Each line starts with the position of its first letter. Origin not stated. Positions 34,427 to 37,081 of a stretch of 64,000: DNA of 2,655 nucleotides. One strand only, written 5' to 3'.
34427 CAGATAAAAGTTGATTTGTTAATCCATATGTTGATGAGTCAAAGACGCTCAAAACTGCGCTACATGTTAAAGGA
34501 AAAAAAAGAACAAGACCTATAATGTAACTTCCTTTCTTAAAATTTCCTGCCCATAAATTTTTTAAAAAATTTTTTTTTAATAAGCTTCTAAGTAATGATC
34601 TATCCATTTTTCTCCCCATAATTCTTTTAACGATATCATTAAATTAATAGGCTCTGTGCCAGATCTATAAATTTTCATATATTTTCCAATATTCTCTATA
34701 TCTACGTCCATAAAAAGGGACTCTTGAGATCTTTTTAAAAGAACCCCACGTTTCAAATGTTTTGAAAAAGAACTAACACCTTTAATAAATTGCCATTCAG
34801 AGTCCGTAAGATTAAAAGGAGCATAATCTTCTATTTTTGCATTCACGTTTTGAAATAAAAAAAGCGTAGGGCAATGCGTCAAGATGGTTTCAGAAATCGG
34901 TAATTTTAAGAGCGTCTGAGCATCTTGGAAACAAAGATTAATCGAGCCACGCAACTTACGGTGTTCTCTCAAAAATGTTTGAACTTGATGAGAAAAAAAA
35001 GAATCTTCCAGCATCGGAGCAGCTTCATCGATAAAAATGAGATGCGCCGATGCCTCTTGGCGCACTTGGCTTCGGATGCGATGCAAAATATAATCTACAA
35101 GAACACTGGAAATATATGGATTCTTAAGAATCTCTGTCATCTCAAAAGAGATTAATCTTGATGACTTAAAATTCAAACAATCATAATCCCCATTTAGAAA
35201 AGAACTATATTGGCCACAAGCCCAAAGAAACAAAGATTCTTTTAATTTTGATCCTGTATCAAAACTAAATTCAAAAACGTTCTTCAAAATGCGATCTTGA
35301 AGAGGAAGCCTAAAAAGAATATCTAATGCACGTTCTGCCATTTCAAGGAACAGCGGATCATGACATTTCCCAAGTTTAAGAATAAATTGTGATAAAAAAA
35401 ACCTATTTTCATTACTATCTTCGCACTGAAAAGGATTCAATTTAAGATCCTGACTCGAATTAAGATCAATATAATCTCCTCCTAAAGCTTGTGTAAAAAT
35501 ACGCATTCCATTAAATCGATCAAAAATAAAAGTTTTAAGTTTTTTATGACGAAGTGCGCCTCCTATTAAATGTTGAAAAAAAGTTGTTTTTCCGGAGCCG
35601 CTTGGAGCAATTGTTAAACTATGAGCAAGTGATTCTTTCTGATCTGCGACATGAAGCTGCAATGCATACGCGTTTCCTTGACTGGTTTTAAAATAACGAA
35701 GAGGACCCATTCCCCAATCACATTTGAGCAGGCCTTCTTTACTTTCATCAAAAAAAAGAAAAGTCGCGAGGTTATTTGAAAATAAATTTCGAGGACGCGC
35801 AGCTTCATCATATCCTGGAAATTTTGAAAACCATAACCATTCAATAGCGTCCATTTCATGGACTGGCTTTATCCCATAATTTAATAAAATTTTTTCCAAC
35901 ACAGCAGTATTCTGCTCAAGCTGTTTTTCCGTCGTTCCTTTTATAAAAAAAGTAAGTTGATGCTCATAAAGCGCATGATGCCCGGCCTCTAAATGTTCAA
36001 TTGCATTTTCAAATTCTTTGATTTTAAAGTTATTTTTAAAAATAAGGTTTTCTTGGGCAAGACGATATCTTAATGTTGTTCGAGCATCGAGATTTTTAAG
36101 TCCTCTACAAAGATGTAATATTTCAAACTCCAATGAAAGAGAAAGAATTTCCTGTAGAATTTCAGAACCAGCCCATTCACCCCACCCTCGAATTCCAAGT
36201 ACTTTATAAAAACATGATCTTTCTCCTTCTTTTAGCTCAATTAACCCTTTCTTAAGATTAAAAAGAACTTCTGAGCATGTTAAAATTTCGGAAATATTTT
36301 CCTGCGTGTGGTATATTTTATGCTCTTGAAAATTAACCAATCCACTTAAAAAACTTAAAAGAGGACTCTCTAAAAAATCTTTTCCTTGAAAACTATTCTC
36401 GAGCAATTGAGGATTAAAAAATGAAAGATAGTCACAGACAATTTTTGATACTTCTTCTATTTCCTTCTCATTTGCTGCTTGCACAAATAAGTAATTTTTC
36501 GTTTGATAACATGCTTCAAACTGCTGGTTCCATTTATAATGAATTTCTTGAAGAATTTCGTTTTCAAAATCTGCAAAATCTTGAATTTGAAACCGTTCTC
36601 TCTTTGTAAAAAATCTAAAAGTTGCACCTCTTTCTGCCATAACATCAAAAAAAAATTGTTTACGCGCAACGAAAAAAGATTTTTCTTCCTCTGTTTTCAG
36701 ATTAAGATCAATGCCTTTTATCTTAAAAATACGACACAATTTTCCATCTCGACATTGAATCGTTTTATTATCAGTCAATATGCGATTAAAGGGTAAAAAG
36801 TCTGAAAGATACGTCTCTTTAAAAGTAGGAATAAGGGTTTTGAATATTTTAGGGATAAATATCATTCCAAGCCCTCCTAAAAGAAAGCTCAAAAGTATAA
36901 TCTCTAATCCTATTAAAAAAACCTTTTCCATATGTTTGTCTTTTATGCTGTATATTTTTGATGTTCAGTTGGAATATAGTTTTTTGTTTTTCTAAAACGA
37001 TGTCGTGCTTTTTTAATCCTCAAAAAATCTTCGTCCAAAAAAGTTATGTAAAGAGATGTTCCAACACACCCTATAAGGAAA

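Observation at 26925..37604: Complete VirB/Trb-type T4SS operon colinear with virB2-virB11, without a coupling protein or relaxase nearby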

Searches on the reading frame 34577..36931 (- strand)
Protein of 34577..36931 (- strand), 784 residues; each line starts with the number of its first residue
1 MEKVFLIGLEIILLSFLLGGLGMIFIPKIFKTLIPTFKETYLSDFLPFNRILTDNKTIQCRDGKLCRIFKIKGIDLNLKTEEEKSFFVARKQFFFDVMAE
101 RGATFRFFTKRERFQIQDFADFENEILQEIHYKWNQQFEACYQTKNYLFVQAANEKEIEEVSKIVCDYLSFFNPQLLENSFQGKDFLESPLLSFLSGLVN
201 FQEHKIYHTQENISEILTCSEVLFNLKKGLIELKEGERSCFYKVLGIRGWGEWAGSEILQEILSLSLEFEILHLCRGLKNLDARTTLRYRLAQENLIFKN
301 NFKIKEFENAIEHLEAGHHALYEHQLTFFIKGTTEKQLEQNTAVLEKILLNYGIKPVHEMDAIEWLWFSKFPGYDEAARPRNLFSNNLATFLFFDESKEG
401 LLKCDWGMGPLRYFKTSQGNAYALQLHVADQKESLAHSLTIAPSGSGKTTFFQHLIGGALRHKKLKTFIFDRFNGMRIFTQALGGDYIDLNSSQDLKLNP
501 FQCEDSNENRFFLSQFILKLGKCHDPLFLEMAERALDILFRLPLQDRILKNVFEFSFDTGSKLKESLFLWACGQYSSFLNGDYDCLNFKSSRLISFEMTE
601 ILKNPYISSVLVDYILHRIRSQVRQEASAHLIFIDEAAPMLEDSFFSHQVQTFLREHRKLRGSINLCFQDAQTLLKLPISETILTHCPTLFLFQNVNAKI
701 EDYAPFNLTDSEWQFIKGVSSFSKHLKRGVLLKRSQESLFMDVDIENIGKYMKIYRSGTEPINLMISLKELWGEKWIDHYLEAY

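Call 4: search_protein_families(library=pfam, max_evalue=0.1, proteins=[window:34577-36931:-])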
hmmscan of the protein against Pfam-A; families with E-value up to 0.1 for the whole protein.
window:34577-36931:- (784 aa): 5 families
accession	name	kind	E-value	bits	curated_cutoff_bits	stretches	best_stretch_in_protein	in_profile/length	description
PF03135.19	CagE_TrbE_VirB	-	1.1e-11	45.6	21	1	182-373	7-197/204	CagE, TrbE, VirB family, component of type IV transporter system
PF11130.14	TraC_F_IV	-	0.0037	16.8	28.1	1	303-360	304-360/375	TraC protein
PF01935.23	DUF87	-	0.045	14.3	23.2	0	437-472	25-60/220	Helicase HerA, central domain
PF13401.12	AAA_22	-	0.048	14.4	27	0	583-656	39-103/130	AAA domain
PF01580.24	FtsK_SpoIIIE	-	0.05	13.5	24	0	426-460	30-64/221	FtsK/SpoIIIE family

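Call 10: find_homologous_proteins(query=window:34577-36931:-)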
Query window:34577-36931:- (784 aa): 56 proteins with E <= 0.001 among 8000 candidates.
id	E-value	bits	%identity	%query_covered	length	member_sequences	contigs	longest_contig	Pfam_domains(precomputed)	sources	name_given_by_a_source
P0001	0.0e+0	1788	100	100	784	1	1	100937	PF27097.1,PF03135.20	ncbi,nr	ncbi:MAG: hypothetical protein JSS34_00290 [Proteobacteria bacterium]|nr:hypothetical protein [Pseud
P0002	0.0e+0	1322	73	100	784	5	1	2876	PF19044.7,PF27097.1,PF03135.20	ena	-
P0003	0.0e+0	1141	63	100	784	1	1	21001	PF19044.7,PF03135.20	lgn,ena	-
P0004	0.0e+0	1024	57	100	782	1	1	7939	PF19044.7,PF27097.1,PF03135.20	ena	-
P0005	7.2e-293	992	56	100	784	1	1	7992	PF19044.7,PF27097.1,PF03135.20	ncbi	-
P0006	1.1e-290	985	55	100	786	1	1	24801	PF03135.20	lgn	-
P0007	5.7e-287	972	54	100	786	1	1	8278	PF19044.7,PF27097.1,PF03135.20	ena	-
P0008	3.8e-284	963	55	100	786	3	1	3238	PF27097.1,PF03135.20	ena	-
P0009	1.4e-277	941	59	92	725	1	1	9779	PF19044.7,PF27097.1,PF03135.20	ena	-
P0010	1.1e-207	710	43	97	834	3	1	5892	PF19044.7,PF27097.1,PF03135.20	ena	-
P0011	3.2e-202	692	43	97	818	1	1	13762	PF19044.7,PF27097.1,PF03135.20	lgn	-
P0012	2.3e-201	689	42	98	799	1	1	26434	PF19044.7,PF27097.1,PF03135.20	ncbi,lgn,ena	-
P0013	5.3e-200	685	43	96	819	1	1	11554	PF19044.7,PF27097.1,PF03135.20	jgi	jgi:type IV secretion/conjugal transfer VirB4 family ATPase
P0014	3.9e-197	675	41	98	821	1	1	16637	PF27097.1,PF03135.20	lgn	-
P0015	1.8e-194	666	43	97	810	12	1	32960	PF19044.7,PF03135.20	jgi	jgi:type IV secretion/conjugal transfer VirB4 family ATPase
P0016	3.8e-194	665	41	100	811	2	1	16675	PF19044.7,PF27097.1,PF03135.20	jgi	-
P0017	3.0e-192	659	39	97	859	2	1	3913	PF27097.1,PF03135.20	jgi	-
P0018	7.1e-191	655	41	96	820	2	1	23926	PF27097.1,PF03135.20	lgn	-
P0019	1.6e-190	653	38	99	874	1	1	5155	PF19044.7,PF27097.1,PF03135.20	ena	-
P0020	5.5e-189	648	39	98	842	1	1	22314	PF27097.1,PF03135.20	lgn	-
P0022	3.8e-188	646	57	65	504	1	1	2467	PF27097.1,PF03135.20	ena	-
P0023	5.9e-188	645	41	96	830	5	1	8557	PF27097.1,PF03135.20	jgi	jgi:type IV secretory pathway VirB4 component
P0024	6.5e-185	635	40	98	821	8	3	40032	PF19044.7,PF27097.1,PF11130.15,PF03135.20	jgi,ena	-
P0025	1.6e-184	634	38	99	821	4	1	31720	PF27097.1,PF03135.20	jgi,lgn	jgi:type IV secretion/conjugal transfer VirB4 family ATPase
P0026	9.5e-183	628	40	97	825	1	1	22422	PF19044.7,PF27097.1,PF11130.15,PF03135.20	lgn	-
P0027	1.9e-181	623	43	92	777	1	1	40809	PF19044.7,PF27097.1,PF03135.20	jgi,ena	-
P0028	1.3e-178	614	40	98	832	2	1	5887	PF19044.7,PF27097.1,PF03135.20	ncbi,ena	-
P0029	3.3e-177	609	41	99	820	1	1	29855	PF19044.7,PF27097.1,PF03135.20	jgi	-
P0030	1.8e-173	597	38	97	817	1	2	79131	PF19044.7,PF27097.1,PF03135.20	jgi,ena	-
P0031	2.9e-172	593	37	98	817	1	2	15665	PF19044.7,PF27097.1,PF03135.20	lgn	-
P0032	4.9e-172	592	37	98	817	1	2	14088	PF19044.7,PF27097.1,PF03135.20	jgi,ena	-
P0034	1.5e-171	591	37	98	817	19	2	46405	PF19044.7,PF27097.1,PF03135.20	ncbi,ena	-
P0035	2.4e-171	590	37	98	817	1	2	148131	PF19044.7,PF27097.1,PF03135.20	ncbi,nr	ncbi:hypothetical protein IM40_11235 (plasmid) [Candidatus Paracaedimonas acanthamoebae]|nr:hypothet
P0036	2.9e-170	586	37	100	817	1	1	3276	PF19044.7,PF27097.1,PF03135.20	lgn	-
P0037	3.8e-170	586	37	98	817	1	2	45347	PF19044.7,PF27097.1,PF03135.20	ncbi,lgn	-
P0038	4.4e-170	586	37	98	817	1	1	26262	PF19044.7,PF27097.1,PF03135.20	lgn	-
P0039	1.0e-168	581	38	97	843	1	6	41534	PF19044.7,PF27097.1,PF03135.20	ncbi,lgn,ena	-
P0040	1.3e-168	581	37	98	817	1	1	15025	PF19044.7,PF27097.1,PF03135.20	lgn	-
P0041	2.1e-162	560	38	99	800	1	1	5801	PF19044.7,PF27097.1,PF03135.20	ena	-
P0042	7.7e-161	555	37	99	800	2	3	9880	PF19044.7,PF03135.20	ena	-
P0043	4.3e-160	553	38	97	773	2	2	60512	PF19044.7,PF27097.1,PF03135.20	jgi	jgi:type IV secretion system protein VirB4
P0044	6.3e-160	552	38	99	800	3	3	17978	PF27097.1,PF03135.20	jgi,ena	-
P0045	2.5e-159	550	39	97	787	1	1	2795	PF27097.1,PF03135.20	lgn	-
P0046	1.2e-158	548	37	99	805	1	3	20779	PF19044.7,PF03135.20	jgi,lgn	-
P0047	2.1e-152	527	37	100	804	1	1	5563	PF19044.7,PF27097.1,PF03135.20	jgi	jgi:type IV secretion/conjugal transfer VirB4 family ATPase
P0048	2.0e-149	518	35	99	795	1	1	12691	PF03135.20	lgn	-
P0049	3.9e-129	450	37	74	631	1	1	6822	PF27097.1,PF03135.20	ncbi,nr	ncbi:MAG: hypothetical protein K2Q34_05450, partial [Alphaproteobacteria bacterium]|nr:hypothetical 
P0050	4.7e-123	430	38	73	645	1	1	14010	PF27097.1,PF03135.20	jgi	jgi:type IV secretory pathway VirB4 component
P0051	5.0e-113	397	32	92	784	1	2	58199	PF19044.7,PF27097.1,PF03135.20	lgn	-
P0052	1.5e-93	333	35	75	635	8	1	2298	PF27097.1,PF03135.20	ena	-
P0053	4.7e-66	242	25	97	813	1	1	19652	PF27097.1,PF03135.20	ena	-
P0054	1.0e-14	72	23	51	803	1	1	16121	PF19044.7,PF27097.1,PF12846.14,PF03135.20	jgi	jgi:type IV secretion system protein VirB4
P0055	2.3e-11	61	19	67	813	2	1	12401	PF27097.1,PF03135.20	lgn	-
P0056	6.0e-7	46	24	38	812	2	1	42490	PF19044.7,PF27097.1,PF03135.20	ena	-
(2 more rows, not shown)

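Call 11: find_encoding_contigs(protein=P0001, flank=10000, max_places=3)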
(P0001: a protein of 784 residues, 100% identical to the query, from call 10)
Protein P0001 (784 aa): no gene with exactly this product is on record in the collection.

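Call 12: find_encoding_contigs(protein=P0003, flank=10000, max_places=3)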
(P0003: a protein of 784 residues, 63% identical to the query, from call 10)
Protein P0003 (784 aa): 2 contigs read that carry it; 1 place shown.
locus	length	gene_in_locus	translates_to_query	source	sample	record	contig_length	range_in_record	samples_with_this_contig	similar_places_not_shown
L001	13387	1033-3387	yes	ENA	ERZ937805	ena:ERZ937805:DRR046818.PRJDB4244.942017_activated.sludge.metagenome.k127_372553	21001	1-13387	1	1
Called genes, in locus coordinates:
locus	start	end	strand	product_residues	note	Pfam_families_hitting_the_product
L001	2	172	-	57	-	?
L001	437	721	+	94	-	-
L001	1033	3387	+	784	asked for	PF03135:CagE_TrbE_VirB, PF19044:P-loop_TraG (weak)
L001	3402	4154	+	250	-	-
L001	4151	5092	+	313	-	PF04610:TrbL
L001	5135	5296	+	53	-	-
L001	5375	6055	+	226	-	PF04335:VirB8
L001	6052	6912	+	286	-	PF03524:CagX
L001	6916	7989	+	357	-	PF03743:TrbI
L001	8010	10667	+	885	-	-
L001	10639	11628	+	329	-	PF00437:T2SSE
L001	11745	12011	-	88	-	PF00216:Bac_DNA_binding, PF18175:HU-CCDC81_bac_2 (weak), PF18289:HU-CCDC81_euk_2 (weak)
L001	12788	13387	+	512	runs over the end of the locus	-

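Call 13: search_dna_similar(query=window:34577-36931:-, collection=plasmids, mode=protein, max_rows=25)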
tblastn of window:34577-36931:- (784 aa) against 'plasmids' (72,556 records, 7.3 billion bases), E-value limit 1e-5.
The search stops at 5000 records and this limit was reached: more records match than are counted here, and every count below describes the 5000 best-scoring records only.
Records with a match: at least 5000; places in all: 5232; records where one place covers at least 80% of the query: 772.
Best place of each record, by identity: <60% 5000.
By first word of the organism name: Escherichia 1158; Klebsiella 636; Salmonella 339; Campylobacter 237; Agrobacterium 236; Rhizobium 216; Xanthomonas 200; Enterobacter 176; Citrobacter 160; Pseudomonas 156; and 208 more.
By predicted mobility (MOB-suite, as given by PLSDB): conjugative 3957; non-mobilizable 642; mobilizable 401.
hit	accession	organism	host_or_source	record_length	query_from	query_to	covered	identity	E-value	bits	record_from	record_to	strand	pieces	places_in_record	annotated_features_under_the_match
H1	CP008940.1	Candidatus Paracaedimonas acanthamoebae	Acanthamoeba polyphaga HN-3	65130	28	782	96%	37.5%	2e-162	529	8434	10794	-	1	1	hypothetical protein (x2)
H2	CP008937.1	Candidatus Paracaedimonas acanthamoebae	Acanthamoeba polyphaga HN-3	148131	28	782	96%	37.5%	2e-162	529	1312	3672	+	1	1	hypothetical protein (x2)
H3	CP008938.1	Candidatus Paracaedimonas acanthamoebae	Acanthamoeba polyphaga HN-3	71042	28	783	96%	36.7%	4e-168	545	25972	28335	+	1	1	hypothetical protein (x2)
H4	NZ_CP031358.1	Erythrobacter aureus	marine sediment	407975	27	782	96%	30.8%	2e-92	325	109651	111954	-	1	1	VirB4 family type IV secretion system protein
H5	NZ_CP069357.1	Microvirga sp. VF16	Vachellia farnesiana,Cell culture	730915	27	784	97%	30.0%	1e-95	334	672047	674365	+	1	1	hypothetical protein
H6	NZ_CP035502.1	Sphingosinicella sp. BN140058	Cell culture,soil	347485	27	770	95%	29.3%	3e-85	304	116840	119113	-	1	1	hypothetical protein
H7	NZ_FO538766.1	Magnetospira sp. QH-2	-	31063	41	779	94%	27.9%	4e-91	321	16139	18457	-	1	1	hypothetical protein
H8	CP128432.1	Microbulbifer sp. MKSA007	Smenospongia aurea,bacteria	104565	37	779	95%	27.3%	5e-83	297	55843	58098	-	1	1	hypothetical protein (x2)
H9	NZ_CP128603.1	Roseibium aggregatum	cell culture,marine biofilms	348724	31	777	95%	26.9%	1e-69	291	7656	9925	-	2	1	type IV secretion system protein B4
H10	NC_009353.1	Magnetospirillum gryphiswaldense MSR-1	from the mud of the eutrophic river Ryck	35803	41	776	94%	27.2%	8e-78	281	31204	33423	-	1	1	VirB4 family type IV secretion system protein | hypothetical protein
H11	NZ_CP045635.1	Roseibium aggregatum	-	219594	31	777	95%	26.7%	7e-79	285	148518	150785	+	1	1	type IV secretion system protein B4 | hypothetical protein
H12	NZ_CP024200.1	Thalassospira marina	-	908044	27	779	96%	26.4%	1e-71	263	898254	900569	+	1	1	VirB4 family type IV secretion system protein | hypothetical protein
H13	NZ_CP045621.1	Roseibium aggregatum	-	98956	31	777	95%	26.5%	6e-75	273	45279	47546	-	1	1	type IV secretion system protein B4 | hypothetical protein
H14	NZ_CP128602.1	Roseibium aggregatum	cell culture,marine biofilms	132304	31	777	95%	26.2%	3e-73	268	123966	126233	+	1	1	type IV secretion system protein B4 | hypothetical protein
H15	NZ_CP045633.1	Roseibium aggregatum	-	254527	31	777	95%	25.9%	3e-73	268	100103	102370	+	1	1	type IV secretion system protein B4 | hypothetical protein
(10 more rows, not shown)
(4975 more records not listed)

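Call 14: get_annotated_region(hit=H3, flank=18000)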
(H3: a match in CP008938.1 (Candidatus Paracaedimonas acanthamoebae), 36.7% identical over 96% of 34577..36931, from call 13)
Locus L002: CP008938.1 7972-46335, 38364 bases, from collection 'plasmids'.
description: Candidatus Caedibacter acanthamoebae plasmid Plasmid_00002, complete sequence
organism: Candidatus Paracaedimonas acanthamoebae (NCBI taxid 244581)
taxonomy: Bacteria; Pseudomonadota; Alphaproteobacteria; Holosporales; Caedimonadaceae; Candidatus Paracaedimonas; Candidatus Paracaedimonas acanthamoebae
host: -; source: Acanthamoeba polyphaga HN-3; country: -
typing (MOB-suite, as given by PLSDB): mobilizable; replicon rep_cluster_1687; relaxase MOBQ
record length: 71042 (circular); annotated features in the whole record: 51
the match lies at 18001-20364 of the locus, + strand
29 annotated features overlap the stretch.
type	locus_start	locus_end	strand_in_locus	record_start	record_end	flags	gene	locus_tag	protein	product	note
CDS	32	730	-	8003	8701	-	-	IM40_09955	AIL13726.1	hypothetical protein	-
CDS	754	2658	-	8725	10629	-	-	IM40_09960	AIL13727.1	hypothetical protein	-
CDS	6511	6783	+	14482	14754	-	-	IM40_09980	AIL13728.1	DNA-binding protein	-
CDS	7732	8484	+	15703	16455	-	-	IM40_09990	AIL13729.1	chromosome partitioning protein ParA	-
CDS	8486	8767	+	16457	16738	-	-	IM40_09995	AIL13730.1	hypothetical protein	-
CDS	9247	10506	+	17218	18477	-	-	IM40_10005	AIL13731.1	hypothetical protein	-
CDS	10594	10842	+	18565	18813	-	-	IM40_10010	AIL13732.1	hypothetical protein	-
CDS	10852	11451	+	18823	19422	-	-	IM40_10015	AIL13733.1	hypothetical protein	-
CDS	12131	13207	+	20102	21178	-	-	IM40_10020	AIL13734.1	hypothetical protein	-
CDS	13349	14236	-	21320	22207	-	-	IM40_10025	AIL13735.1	hypothetical protein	-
CDS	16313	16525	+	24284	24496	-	-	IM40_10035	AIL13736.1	hypothetical protein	-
CDS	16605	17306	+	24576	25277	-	-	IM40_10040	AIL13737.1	hypothetical protein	-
CDS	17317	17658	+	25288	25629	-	-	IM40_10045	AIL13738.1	hypothetical protein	-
CDS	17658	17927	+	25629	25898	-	-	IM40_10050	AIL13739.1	hypothetical protein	-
CDS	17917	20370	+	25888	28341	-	-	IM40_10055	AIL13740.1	hypothetical protein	-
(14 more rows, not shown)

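Call 15: search_protein_families(library=pfam, max_evalue=0.01, proteins=[L002:30797-32677:+, L002:29305-30372:+, L002:30374-30769:+, L002:28679-29191:+, L002:24949-27285:+, L002:754-2658:-, L002:9247-10506:+, L002:12131-13207:+, L002:13349-14236:-, L002:16605-17306:+])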
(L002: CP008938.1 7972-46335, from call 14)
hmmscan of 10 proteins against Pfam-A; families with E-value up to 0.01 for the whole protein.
L002:30797-32677:+ (626 aa): 6 families
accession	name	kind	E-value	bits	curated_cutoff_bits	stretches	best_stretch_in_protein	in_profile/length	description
PF10412.15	TrwB_AAD_bind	-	1e-126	423.4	20.5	1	199-578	2-381/387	Type IV secretion-system coupling protein DNA-binding domain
PF12696.13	TraG-D_C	-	1.1e-21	77.4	22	1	443-565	2-126/126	TraM recognition site of TraD and TraG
PF02534.20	T4SS-DNA_transf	-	1.1e-20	74.4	20.1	1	357-566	214-426/468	Type IV secretory system Conjugative DNA transfer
PF01935.23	DUF87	-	0.00077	20.1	23.2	1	212-252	23-64/220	Helicase HerA, central domain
PF12775.13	AAA_7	-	0.00095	19.2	25.8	1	212-274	33-92/181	P-loop containing dynein motor region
PF13191.12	AAA_16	-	0.0054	17.7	32.6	1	208-255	21-63/167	AAA ATPase domain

L002:29305-30372:+ (355 aa): 0 families

L002:30374-30769:+ (131 aa): 0 families

L002:28679-29191:+ (170 aa): 0 families

L002:24949-27285:+ (778 aa): 0 families

L002:754-2658:- (634 aa): 0 families

L002:9247-10506:+ (419 aa): 1 family
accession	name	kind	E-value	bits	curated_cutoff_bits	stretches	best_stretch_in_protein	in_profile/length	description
PF11638.13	DnaA_N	-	1.3e-11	44.4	24.6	1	342-403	2-64/65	DnaA N-terminal domain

L002:12131-13207:+ (358 aa): 1 family
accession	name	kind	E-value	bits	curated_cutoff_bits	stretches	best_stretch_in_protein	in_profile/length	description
PF00881.29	Nitroreductase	-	4.8e-12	46.8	23.5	1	150-340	2-167/167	Nitroreductase family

L002:13349-14236:- (295 aa): 2 families
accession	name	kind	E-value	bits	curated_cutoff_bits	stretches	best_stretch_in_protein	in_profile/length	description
PF03466.25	LysR_substrate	-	1e-22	81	28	1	91-291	5-206/209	LysR substrate binding domain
PF00126.33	HTH_1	-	1.1e-18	67.3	26.6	1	4-63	1-60/60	Bacterial regulatory helix-turn-helix protein, lysR family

L002:16605-17306:+ (233 aa): 2 families
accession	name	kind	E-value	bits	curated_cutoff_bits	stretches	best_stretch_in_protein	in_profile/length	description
PF01126.25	Heme_oxygenase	-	0.0018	18.5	23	1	16-125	2-109/204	Heme oxygenase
PF03070.21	TENA_THI-4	-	0.0034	17.6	22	0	32-213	11-201/210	TENA/THI-4/PQQC family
